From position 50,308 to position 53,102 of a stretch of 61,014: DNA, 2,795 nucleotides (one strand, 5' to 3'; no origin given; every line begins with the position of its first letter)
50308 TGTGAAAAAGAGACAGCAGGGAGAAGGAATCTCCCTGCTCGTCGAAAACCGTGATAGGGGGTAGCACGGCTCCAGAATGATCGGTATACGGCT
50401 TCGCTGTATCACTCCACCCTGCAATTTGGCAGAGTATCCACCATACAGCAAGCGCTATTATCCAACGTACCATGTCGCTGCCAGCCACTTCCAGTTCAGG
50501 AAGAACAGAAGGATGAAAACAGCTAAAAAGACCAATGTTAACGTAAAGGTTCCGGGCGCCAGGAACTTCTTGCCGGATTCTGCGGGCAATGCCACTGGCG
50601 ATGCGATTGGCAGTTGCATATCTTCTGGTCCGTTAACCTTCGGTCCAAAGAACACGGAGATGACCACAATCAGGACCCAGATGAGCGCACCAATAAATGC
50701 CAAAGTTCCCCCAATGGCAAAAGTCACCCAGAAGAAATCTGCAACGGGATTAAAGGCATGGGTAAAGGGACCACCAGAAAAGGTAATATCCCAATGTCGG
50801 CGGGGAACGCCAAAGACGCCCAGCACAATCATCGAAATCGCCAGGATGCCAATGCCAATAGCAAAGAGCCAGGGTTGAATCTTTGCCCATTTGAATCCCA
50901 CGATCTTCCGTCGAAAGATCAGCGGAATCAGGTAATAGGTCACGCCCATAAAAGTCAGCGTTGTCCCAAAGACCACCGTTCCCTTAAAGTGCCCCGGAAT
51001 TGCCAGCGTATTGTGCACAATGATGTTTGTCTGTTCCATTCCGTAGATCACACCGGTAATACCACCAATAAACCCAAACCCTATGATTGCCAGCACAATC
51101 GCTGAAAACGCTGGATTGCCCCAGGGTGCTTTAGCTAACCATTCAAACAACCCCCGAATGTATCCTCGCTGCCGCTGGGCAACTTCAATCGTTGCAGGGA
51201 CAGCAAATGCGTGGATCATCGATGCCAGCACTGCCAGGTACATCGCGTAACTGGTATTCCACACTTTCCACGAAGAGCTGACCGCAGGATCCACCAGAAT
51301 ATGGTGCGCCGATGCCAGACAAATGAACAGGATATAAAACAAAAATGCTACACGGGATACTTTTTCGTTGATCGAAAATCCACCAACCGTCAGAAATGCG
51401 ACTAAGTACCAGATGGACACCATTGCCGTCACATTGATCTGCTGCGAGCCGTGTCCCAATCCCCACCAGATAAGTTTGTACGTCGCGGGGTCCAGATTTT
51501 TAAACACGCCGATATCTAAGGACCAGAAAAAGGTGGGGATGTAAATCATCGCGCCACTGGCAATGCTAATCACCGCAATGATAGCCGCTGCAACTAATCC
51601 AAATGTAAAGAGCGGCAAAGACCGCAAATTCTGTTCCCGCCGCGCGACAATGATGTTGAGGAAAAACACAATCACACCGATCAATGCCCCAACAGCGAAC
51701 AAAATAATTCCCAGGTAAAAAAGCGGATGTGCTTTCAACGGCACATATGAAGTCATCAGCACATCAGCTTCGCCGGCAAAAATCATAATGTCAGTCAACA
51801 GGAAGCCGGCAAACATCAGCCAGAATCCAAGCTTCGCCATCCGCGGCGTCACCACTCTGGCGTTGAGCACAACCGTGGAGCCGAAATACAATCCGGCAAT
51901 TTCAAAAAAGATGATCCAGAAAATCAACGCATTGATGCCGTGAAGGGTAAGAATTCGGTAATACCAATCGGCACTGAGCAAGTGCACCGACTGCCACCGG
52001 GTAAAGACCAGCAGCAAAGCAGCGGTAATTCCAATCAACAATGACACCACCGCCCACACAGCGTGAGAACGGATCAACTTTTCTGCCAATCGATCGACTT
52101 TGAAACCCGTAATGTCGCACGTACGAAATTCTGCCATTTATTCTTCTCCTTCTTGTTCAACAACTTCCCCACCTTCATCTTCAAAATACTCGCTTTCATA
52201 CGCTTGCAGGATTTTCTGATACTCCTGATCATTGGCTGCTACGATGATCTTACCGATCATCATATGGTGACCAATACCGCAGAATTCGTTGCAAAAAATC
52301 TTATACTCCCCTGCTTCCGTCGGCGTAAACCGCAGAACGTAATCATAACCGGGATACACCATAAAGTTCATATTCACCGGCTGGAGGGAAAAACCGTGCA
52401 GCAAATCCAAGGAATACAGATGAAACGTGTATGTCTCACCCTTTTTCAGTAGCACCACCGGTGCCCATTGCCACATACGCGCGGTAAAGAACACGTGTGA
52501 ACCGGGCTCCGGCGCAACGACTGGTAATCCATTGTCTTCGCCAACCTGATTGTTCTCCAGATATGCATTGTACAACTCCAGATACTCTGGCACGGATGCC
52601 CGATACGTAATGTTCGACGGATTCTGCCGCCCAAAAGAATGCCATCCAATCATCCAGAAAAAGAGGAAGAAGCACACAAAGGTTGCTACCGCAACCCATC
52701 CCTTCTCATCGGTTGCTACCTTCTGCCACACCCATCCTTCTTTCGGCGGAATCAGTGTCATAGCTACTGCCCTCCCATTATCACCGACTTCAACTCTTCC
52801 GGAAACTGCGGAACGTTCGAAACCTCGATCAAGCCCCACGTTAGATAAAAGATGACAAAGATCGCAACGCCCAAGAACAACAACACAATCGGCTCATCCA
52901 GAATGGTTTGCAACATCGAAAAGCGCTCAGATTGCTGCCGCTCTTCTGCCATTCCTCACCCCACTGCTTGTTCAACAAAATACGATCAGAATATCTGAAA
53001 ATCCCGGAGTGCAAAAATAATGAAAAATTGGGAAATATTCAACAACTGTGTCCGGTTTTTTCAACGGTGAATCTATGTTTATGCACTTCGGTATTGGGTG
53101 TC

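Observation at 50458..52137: Heme-copper oxidase subunit I lacking the cross-link Tyr and with Lys in place of a universally conserved haem-ligand His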

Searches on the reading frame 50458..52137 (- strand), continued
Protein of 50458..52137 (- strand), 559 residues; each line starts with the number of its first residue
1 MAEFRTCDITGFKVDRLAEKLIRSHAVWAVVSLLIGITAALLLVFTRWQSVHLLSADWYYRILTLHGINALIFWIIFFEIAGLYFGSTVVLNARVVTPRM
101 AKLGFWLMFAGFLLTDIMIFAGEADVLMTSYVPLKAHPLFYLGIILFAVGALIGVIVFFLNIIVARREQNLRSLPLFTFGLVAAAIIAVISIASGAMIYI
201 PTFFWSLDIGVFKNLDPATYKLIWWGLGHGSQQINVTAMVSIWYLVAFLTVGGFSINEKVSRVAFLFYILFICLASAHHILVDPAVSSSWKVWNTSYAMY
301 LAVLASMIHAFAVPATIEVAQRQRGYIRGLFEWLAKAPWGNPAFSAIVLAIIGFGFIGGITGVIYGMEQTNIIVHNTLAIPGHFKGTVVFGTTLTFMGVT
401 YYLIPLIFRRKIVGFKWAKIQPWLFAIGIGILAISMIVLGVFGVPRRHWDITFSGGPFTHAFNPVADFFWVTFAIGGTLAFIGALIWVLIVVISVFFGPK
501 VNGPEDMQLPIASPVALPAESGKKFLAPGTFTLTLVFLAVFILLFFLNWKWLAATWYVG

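Call 57: fold_search(model_id=the predicted structure, library=pdb)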
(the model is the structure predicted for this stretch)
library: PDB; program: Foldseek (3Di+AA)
matches with E <= 10: 253; with E <= 0.001: 92
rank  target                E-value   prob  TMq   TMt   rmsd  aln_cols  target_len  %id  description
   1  4g7r_A                7.8e-18  1.00  0.78  0.79   7.4       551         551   25  Structure of Recombinant Cytochrome ba3 Oxidase mutant V236A from Thermus thermophilus (released 2013-07-24)
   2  3s8f_A                8.9e-18  1.00  0.78  0.79   8.1       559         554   25  1.8 A structure of ba3 cytochrome c oxidase from Thermus thermophilus in lipid environment (released 2011-08-03)
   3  1xme_A                1.5e-17  1.00  0.79  0.79   8.0       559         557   25  Structure of Recombinant Cytochrome ba3 Oxidase from Thermus thermophilus (released 2005-03-22)
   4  4g7q_A                1.5e-17  1.00  0.78  0.79   8.2       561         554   25  Structure of Recombinant Cytochrome ba3 Oxidase mutant V236L from Thermus thermophilus (released 2013-07-24)
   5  4g70_A                1.7e-17  1.00  0.78  0.79   8.2       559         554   26  Structure of Recombinant Cytochrome ba3 Oxidase mutant V236T from Thermus thermophilus (released 2013-07-24)
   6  4gp5_A                3.2e-17  1.00  0.79  0.80   8.1       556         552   25  Structure of Recombinant Cytochrome ba3 Oxidase mutant Y133W from Thermus thermophilus (released 2013-01-16)
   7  4fa7_A                3.2e-17  1.00  0.78  0.80   8.1       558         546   25  Structure of Recombinant Cytochrome ba3 Oxidase mutant A204F from Thermus thermophilus (released 2012-05-30)
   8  4g71_A                4.3e-17  1.00  0.79  0.80   7.4       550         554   25  Structure of Recombinant Cytochrome ba3 Oxidase mutant V236N from Thermus thermophilus (released 2013-07-24)
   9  4gp4_A                4.3e-17  1.00  0.78  0.79   7.4       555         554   26  Structure of Recombinant Cytochrome ba3 Oxidase mutant Y133F from Thermus thermophilus (released 2013-01-16)
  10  1ehk_A                4.3e-17  1.00  0.78  0.80   8.2       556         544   25  CRYSTAL STRUCTURE OF THE ABERRANT BA3-CYTOCHROME-C OXIDASE FROM THERMUS THERMOPHILUS (released 2001-02-22)
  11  4g72_A                4.4e-17  1.00  0.78  0.79   7.4       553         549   25  Structure of Recombinant Cytochrome ba3 Oxidase mutant V236M from Thermus thermophilus (released 2013-07-24)
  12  7deg_A                4.8e-17  1.00  0.79  0.76   7.2       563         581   24  Cryo-EM structure of a heme-copper terminal oxidase dimer provides insights into its catalytic mechanism (released 2021-08-04)
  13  4g7s_A                5.3e-17  1.00  0.78  0.79   8.2       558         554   25  Structure of Recombinant Cytochrome ba3 Oxidase mutant V236I from Thermus thermophilus (released 2013-07-24)
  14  3s3b_A                6.0e-17  1.00  0.79  0.80   8.0       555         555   25  Structure of Thermus thermophilus cytochrome ba3 oxidase 240s after Xe depressurization (released 2012-05-23)
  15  3s8g_A                6.0e-17  1.00  0.79  0.79   8.2       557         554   25  1.8 A structure of ba3 cytochrome c oxidase mutant (A120F) from Thermus thermophilus in lipid environment (released 2011-08-03)
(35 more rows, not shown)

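Call 60: list_cluster_members(proteins=[P0021, P0089, P0097, P0013, P0023, P0086, P0087, P0092, P0007, P0101])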
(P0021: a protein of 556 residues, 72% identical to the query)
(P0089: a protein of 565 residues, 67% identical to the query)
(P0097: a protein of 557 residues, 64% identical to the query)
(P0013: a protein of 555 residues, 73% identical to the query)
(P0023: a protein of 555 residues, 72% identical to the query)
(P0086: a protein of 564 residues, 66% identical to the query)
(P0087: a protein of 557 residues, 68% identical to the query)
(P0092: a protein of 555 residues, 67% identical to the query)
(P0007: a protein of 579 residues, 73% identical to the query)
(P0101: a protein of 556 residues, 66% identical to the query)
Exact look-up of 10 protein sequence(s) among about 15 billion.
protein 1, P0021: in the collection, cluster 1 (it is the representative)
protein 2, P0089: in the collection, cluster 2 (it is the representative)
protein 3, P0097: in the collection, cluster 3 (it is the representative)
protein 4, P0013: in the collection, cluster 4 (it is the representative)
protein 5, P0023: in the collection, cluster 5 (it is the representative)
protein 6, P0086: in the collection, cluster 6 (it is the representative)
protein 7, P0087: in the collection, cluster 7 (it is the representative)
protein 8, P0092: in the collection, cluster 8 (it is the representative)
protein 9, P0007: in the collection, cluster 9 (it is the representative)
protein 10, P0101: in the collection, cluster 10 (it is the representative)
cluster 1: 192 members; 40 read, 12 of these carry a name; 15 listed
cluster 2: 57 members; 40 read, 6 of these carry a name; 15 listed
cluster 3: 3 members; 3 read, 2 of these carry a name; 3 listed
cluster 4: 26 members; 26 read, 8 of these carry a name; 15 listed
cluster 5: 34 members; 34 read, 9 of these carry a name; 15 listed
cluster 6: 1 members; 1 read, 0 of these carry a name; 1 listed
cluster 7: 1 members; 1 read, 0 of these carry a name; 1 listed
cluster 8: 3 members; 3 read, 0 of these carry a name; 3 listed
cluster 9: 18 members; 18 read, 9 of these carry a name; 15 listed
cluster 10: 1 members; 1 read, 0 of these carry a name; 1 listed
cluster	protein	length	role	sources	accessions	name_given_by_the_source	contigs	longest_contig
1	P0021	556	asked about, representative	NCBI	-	-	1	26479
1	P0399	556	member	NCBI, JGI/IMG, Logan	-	cytochrome c oxidase subunit 1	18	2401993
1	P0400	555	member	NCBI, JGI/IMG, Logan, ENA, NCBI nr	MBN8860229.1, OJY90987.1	MAG: cbb3-type cytochrome c oxidase subunit I [Sphingobacteriales bacterium] | cbb3-type cytochrome c oxidase subunit I [Sphingobacteriales bacterium]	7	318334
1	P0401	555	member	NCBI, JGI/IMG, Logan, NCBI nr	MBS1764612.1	MAG: cbb3-type cytochrome c oxidase subunit I [Bacteroidetes bacterium] | cytochrome c oxidase subunit 1 | cbb3-type cytochrome c oxidase subunit I [Bacteroidota bacterium]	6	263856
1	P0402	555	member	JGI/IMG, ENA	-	cytochrome c oxidase subunit 1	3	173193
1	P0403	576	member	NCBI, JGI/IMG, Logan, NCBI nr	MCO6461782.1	MAG: cbb3-type cytochrome c oxidase subunit I [Saprospiraceae bacterium] | cbb3-type cytochrome c oxidase subunit I [Saprospiraceae bacterium]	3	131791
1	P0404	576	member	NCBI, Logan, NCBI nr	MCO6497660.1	MAG: cbb3-type cytochrome c oxidase subunit I [Chitinophagaceae bacterium] | cbb3-type cytochrome c oxidase subunit I [Chitinophagaceae bacterium]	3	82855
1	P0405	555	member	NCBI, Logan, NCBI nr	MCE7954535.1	MAG: cytochrome c oxidase subunit I [Bacteroidetes bacterium CHB6] | cytochrome c oxidase subunit I [Bacteroidetes bacterium CHB6]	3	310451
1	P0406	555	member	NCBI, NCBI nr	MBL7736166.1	MAG: cbb3-type cytochrome c oxidase subunit I [Chitinophagaceae bacterium] | cbb3-type cytochrome c oxidase subunit I [Chitinophagaceae bacterium]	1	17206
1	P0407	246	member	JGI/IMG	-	cytochrome c oxidase subunit 1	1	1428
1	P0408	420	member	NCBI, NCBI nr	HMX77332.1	MAG TPA: cbb3-type cytochrome c oxidase subunit I, partial [Chitinophagaceae bacterium] | cbb3-type cytochrome c oxidase subunit I [Chitinophagaceae bacterium]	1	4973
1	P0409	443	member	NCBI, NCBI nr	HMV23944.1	MAG TPA: cbb3-type cytochrome c oxidase subunit I, partial [Saprospiraceae bacterium] | cbb3-type cytochrome c oxidase subunit I [Saprospiraceae bacterium]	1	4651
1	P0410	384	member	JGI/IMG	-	cytochrome c oxidase subunit 1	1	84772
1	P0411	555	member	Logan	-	-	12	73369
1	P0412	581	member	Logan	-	-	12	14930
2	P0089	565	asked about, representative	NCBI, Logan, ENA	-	-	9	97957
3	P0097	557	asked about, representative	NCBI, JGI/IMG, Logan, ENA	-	cytochrome c oxidase subunit 1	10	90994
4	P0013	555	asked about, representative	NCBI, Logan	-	-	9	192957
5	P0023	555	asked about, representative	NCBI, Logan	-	-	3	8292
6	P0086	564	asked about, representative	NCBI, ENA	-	-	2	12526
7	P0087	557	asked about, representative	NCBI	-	-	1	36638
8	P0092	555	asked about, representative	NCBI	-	-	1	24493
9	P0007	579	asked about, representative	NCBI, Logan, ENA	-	-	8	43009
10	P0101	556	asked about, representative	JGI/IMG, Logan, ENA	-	-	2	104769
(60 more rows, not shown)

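Call 63: search_protein_families(library=ncbifam, proteins=[L002:2734-4065:+, L008:4150-5532:+, L008:5564-6469:+, L008:6504-7880:+, L002:1749-2204:-, L002:1292-1744:-], max_evalue=0.00001)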
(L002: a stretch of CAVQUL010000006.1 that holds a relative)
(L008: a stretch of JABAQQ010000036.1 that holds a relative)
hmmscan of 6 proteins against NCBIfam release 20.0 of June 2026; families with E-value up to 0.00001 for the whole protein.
L002:2734-4065:+ (444 aa): 2 families
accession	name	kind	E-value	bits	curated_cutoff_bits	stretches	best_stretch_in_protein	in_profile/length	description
TIGR00780.1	ccoN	equivalog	2.4e-17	63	583.15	1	8-395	4-409/474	cytochrome-c oxidase, cbb3-type subunit I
NF011053.0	PRK14485.1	subfamily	2.7e-17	62.3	1080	1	8-442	11-462/716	putative bifunctional cbb3-type cytochrome c oxidase subunit I/II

L008:4150-5532:+ (461 aa): 2 families
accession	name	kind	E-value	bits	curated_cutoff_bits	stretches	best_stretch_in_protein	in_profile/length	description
TIGR00780.1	ccoN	equivalog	4.6e-10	39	583.15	1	7-407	6-428/474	cytochrome-c oxidase, cbb3-type subunit I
NF011053.0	PRK14485.1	subfamily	2.3e-06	26.1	1080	1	9-439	15-465/716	putative bifunctional cbb3-type cytochrome c oxidase subunit I/II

L008:5564-6469:+ (302 aa): 0 families

L008:6504-7880:+ (459 aa): 4 families
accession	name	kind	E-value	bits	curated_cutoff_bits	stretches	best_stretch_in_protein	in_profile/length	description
TIGR02618.1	tyr_phenol_ly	equivalog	9e-228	756.6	720.7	1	8-456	1-450/450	tyrosine phenol-lyase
NF009709.0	PRK13238.1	subfamily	3.2e-193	642.7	285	1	6-458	6-461/463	tryptophanase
NF053783.1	TphnTnaApg1401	equivalog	2.2e-174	580.8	750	1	6-457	4-456/457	tryptophanase TnaA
TIGR02617.1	tnaA_trp_ase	equivalog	5.9e-153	510.2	825.8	1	8-456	4-465/467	tryptophanase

L002:1749-2204:- (151 aa): 1 family
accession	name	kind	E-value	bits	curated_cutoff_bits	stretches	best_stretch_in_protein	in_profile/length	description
NF007970.0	PRK10694.1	equivalog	9.4e-16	57.9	162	1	7-126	8-129/133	acyl-CoA thioester hydrolase YciA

L002:1292-1744:- (150 aa): 1 family
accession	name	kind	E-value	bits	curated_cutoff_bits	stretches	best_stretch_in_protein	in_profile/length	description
NF002900.0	PRK03467.1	equivalog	1.4e-30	106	176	1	8-147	9-147/150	YhbP family protein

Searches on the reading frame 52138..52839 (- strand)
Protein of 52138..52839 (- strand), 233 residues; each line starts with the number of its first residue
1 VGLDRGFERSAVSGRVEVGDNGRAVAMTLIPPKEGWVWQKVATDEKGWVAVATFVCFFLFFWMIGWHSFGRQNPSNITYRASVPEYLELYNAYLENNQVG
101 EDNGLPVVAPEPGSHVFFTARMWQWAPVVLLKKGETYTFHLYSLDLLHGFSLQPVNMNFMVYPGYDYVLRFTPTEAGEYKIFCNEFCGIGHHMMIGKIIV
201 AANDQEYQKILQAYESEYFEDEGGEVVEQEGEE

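Call 3: search_protein_families(library=pfam, proteins=[window:52138-52839:-], max_evalue=0.01)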
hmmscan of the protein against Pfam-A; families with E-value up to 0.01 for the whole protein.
window:52138-52839:- (233 aa): 2 families
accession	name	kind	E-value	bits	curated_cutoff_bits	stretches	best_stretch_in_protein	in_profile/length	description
PF00116.26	COX2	-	0.0017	18.7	22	1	130-194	49-113/120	Cytochrome C oxidase subunit II, periplasmic domain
PF13473.12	Cupredoxin_1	-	0.0069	16.8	27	0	148-200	57-104/104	Cupredoxin-like domain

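Call 4: search_protein_families(library=ncbifam, proteins=[window:52138-52839:-], max_evalue=0.01)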
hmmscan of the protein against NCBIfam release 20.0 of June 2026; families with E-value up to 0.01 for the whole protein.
window:52138-52839:- (233 aa): 6 families
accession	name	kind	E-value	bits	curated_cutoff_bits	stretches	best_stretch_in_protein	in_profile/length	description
TIGR02866.1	CoxB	equivalog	2.9e-13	49.8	147.7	1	129-211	120-201/202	cytochrome c oxidase subunit II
NF050117.1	aa3_CtaC_Actin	exception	2.1e-11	43.5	250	1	124-212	156-243/244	aa3-type cytochrome oxidase subunit II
TIGR04246.1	nitrous_NosZ_Gp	equivalog_domain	5.7e-11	41.4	625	1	128-200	500-576/578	Sec-dependent nitrous-oxide reductase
NF052460.1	L-NosZ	equivalog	8.4e-06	24.6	700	1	147-200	423-478/480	clade III lactonase-type nitrous-oxide reductase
TIGR04244.1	nitrous_NosZ_RR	equivalog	3.3e-05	22.6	625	1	145-200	571-626/627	TAT-dependent nitrous-oxide reductase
NF041074.2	quin_ox_SoxA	equivalog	0.00043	20.1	110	1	123-200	71-153/154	proton pump complex quinol oxidase subunit SoxA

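Call 44: search_protein_families(library=pfam, proteins=[window:52141-52761:-], max_evalue=0.05)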
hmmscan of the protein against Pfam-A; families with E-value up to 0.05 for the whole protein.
window:52141-52761:- (207 aa): 2 families
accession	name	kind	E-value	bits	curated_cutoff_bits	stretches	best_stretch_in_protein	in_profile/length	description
PF00116.26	COX2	-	0.0014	19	22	1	103-168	48-113/120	Cytochrome C oxidase subunit II, periplasmic domain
PF13473.12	Cupredoxin_1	-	0.0052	17.2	27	1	122-174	57-104/104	Cupredoxin-like domain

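Call 45: search_solved_structures(query=window:52141-52761:-, max_evalue=1, show_alignments=2)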
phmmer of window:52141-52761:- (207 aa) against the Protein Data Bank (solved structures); distinct sequences matched with E-value up to 1: 31.
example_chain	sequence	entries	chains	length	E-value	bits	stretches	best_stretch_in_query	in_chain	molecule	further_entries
3s33_B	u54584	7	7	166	8.2e-16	61.4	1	16-174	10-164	Cytochrome c oxidase subunit 2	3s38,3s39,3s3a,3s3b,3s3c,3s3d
1ehk_B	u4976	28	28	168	8.3e-16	61.4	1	16-174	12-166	BA3-TYPE CYTOCHROME-C OXIDASE | Cytochrome c oxidase polypeptide II | Cytochrome c oxidase subunit 2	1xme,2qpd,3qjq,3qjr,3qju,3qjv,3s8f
3eh3_B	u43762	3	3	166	9.2e-16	61.3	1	17-174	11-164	Cytochrome c oxidase subunit 2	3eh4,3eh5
2qpe_B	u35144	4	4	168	9.4e-16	61.3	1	17-174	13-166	Cytochrome c oxidase subunit 2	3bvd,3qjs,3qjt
6ptt_A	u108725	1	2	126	2.1e-15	60.1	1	80-174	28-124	Cytochrome c oxidase subunit 2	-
2lln_A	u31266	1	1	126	4.1e-15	59.2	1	92-174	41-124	Cytochrome c oxidase subunit 2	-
6pty_A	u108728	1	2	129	4.2e-15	59.1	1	80-174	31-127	Cytochrome c oxidase subunit 2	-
2cua_A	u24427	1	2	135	5e-15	58.9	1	92-174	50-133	PROTEIN (CUA)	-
2fwl_B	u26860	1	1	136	5.1e-15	58.9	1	92-174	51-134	Cytochrome c oxidase subunit II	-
7deg_B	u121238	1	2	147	1.3e-11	47.8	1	93-174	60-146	Cytochrome oxidase subunit II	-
5u7n_A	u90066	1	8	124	3.1e-07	33.4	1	92-174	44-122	Cytochrome c oxidase subunit 2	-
2yev_B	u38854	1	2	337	2.1e-06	30.7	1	106-202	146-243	CYTOCHROME C OXIDASE SUBUNIT 2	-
1qni_A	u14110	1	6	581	0.00012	24.9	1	90-176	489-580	NITROUS-OXIDE REDUCTASE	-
1ar1_B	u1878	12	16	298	0.00035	23.4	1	105-195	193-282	CYTOCHROME C OXIDASE | Cytochrome c oxidase subunit 2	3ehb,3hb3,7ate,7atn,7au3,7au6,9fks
8iuf_C2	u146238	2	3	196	0.00065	22.6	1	111-173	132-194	Cytochrome c oxidase subunit 2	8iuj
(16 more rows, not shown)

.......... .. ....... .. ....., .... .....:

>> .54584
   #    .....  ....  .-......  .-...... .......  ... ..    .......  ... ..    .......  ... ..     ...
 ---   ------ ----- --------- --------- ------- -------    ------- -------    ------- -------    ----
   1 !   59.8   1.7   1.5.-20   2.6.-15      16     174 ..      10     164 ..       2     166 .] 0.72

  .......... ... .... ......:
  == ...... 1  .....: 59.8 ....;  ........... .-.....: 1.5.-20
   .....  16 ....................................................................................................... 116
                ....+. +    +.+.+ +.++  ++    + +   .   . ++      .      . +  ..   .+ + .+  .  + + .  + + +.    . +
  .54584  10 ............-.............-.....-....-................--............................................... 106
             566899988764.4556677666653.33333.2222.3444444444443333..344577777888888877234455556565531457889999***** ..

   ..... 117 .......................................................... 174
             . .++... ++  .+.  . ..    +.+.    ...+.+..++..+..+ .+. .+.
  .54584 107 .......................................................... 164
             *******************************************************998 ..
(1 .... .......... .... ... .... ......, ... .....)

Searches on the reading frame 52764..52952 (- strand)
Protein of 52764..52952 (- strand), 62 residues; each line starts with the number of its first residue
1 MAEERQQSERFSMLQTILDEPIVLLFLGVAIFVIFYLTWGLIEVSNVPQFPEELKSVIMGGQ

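Call 3: search_protein_families(library=pfam, proteins=[window:52764-52952:-], max_evalue=0.01)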
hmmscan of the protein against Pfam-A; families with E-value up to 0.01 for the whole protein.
window:52764-52952:- (62 aa): 0 families

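Call 4: search_protein_families(library=ncbifam, proteins=[window:52764-52952:-], max_evalue=0.01)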
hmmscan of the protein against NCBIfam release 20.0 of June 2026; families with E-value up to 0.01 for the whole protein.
window:52764-52952:- (62 aa): 0 families

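Call 44: search_protein_families(library=pfam, proteins=[window:52767-52952:-], max_evalue=0.05)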
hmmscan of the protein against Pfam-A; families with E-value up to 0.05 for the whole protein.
window:52767-52952:- (62 aa): 0 families
